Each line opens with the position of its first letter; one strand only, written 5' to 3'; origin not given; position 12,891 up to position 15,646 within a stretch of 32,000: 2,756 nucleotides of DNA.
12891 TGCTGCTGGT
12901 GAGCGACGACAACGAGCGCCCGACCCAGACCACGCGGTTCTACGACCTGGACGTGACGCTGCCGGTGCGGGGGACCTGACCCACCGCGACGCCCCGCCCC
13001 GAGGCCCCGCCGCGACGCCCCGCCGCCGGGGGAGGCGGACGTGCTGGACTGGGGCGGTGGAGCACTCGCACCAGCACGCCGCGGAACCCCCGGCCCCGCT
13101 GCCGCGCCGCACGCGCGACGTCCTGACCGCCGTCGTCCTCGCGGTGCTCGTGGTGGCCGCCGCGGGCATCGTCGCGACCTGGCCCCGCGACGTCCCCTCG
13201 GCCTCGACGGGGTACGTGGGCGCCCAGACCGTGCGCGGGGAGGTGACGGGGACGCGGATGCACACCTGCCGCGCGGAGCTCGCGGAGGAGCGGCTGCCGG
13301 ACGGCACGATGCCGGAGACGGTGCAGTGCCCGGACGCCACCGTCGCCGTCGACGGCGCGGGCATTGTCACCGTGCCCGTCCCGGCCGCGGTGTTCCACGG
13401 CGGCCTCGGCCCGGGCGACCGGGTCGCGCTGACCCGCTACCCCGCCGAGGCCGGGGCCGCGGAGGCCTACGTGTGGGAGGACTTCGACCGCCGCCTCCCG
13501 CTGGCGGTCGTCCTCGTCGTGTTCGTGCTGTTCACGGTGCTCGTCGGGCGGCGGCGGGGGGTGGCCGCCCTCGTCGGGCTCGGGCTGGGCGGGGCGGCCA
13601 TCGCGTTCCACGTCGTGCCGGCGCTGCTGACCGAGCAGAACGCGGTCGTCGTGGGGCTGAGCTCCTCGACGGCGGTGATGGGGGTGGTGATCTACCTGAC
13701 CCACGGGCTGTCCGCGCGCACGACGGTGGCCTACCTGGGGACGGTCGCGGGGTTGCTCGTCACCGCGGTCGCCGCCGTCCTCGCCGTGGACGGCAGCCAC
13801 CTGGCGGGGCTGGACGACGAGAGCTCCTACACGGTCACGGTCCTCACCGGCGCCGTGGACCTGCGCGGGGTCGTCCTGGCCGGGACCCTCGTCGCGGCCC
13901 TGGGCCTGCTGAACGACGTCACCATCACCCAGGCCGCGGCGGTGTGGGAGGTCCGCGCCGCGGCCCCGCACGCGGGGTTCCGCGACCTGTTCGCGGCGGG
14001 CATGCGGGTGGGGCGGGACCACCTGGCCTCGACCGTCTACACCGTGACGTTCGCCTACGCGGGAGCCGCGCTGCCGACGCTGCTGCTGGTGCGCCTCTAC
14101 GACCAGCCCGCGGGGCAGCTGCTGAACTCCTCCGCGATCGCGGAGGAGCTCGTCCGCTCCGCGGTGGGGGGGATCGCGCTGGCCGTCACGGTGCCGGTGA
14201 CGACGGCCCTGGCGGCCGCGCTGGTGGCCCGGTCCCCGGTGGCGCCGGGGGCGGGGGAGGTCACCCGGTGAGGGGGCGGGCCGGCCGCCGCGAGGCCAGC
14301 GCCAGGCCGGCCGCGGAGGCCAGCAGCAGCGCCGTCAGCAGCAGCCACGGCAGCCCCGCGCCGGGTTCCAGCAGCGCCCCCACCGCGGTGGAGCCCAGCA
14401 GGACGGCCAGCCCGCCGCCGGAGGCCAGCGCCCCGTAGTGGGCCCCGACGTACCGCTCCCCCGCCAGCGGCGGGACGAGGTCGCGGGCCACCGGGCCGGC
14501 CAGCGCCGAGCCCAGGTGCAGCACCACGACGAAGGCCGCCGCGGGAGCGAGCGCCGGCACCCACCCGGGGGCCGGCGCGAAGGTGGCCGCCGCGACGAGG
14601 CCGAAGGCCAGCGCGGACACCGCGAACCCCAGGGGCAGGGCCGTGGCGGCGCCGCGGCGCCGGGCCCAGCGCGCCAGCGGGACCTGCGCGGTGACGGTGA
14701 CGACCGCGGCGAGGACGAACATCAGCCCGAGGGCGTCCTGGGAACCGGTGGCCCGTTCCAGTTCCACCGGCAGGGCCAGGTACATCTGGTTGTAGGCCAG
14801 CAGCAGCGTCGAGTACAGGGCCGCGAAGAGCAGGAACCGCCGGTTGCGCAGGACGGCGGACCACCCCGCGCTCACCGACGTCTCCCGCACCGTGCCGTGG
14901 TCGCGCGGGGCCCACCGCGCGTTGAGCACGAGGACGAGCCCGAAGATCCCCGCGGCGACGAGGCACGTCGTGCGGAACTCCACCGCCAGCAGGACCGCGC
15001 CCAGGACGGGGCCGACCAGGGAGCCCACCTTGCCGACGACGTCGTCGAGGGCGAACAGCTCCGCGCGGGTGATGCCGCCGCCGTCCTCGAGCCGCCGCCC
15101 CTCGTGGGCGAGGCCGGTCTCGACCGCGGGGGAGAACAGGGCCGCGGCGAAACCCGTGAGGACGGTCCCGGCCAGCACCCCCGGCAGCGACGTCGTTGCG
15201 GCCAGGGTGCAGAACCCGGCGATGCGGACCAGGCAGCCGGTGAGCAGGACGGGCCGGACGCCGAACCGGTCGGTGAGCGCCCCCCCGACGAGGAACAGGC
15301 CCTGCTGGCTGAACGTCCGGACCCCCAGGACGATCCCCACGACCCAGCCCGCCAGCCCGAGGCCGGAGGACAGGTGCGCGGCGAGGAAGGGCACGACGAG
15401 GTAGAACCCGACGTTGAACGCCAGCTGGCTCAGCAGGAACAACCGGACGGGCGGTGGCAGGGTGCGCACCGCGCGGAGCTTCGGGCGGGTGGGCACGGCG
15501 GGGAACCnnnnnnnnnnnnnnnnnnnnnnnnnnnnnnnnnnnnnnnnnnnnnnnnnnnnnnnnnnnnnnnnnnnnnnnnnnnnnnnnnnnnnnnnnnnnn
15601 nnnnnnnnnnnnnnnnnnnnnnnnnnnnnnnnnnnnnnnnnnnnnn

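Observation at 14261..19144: Zur-box-fronted operon joining a degenerate COG0523 protein to a PacL/CtpC-type metal ATPase and an MFS pump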

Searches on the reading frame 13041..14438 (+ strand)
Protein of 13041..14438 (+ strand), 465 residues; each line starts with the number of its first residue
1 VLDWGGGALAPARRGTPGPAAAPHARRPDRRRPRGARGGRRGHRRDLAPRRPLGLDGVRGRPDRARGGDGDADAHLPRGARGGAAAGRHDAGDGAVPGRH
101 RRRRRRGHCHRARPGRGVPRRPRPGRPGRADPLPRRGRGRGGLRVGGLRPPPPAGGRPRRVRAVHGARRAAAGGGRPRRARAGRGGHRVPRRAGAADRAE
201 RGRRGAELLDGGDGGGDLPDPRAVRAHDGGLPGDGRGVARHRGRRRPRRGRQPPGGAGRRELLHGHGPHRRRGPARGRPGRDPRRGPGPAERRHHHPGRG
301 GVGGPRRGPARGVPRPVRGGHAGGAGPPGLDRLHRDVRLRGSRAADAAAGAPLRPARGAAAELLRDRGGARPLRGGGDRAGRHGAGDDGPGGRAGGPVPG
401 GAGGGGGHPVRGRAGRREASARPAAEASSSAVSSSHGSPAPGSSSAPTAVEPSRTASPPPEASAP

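Call 51: search_protein_families(library=pfam, proteins=[window:13041-14438:+], max_evalue=0.001)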
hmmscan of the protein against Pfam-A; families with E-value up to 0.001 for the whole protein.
window:13041-14438:+ (465 aa): 0 families

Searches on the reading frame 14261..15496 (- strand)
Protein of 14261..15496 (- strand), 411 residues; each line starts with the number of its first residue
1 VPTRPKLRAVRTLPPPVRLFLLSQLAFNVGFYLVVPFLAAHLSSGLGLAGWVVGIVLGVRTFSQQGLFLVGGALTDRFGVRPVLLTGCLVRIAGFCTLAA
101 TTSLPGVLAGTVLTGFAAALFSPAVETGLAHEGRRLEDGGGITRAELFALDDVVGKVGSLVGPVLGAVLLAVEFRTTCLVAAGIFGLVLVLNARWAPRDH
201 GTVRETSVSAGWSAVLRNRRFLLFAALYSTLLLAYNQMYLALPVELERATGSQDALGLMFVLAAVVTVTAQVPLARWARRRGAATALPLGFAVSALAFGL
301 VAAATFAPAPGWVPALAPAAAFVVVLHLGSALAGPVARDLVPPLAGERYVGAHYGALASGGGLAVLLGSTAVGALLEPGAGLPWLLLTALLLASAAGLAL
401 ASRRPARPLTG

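Call 3: search_protein_families(library=pfam, proteins=[window:14261-15496:-], max_evalue=0.01)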
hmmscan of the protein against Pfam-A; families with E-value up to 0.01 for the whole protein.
window:14261-15496:- (411 aa): 2 families
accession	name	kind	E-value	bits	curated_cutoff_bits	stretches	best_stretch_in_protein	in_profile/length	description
PF07690.21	MFS_1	-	1.3e-24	87.3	33.4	2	21-244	2-227/347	Major Facilitator Superfamily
PF12832.13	MFS_1_like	-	6.8e-09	35.7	25.2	1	16-121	213-318/373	MFS_1 like family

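Call 29: search_protein_families(library=ncbifam, proteins=[window:14261-15496:-], max_evalue=0.01)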
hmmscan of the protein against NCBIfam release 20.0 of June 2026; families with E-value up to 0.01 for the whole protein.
window:14261-15496:- (411 aa): 13 families
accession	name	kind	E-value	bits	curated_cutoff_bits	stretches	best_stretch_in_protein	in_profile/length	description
NF008650.1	PRK11646.1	equivalog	1.1e-41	143.1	469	1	20-392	15-378/400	multidrug efflux MFS transporter MdtH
TIGR00880.1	2_A_01_02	superfamily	1.4e-08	34.9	131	1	71-197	18-139/141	multidrug resistance protein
NF033134.0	cmlA_floR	equivalog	2e-06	27.5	450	1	34-333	32-323/388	CmlA/FloR family chloramphenicol efflux MFS transporter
NF007472.0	PRK10054.1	equivalog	6.4e-06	25.4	582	1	20-235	12-220/395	efflux MFS transporter YdeE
NF012191.0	tet_MFS_C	exception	7.7e-06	25.1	850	1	30-395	20-382/396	tetracycline efflux MFS transporter Tet(C)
NF012174.0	tet_MFS_A_B_C_D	equivalog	3e-05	23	475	1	29-374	16-354/382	Tet(A)/Tet(B)/Tet(C) family tetracycline efflux MFS transporter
NF045486.1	tet_MFS_30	exception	5.8e-05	22.5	730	1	32-371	20-352/392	tetracycline efflux MFS transporter Tet(30)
TIGR00710.1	efflux_Bcr_CflA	subfamily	0.00013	21.5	200.9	1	69-324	58-312/385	Bcr/CflA family efflux MFS transporter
TIGR00890.1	2A0111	subfamily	0.0004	19.4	374.85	1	36-395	23-375/377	oxalate/formate antiport family MFS transporter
NF012194.0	tet_MFS_J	exception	0.00043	19.3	870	1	29-191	17-174/398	tetracycline efflux MFS transporter Tet(J)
NF008314.0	PRK11102.1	equivalog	0.0012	18.2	303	1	69-347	63-341/396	Bcr/CflA family multidrug efflux MFS transporter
TIGR00893.1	2A0114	subfamily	0.0019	17.2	395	0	210-398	206-393/399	D-galactonate transporter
NF012207.0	tet_MFS_H_J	exception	0.0043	16.1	700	1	31-192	19-175/392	Tet(H)/Tet(J) family tetracycline efflux MFS transporter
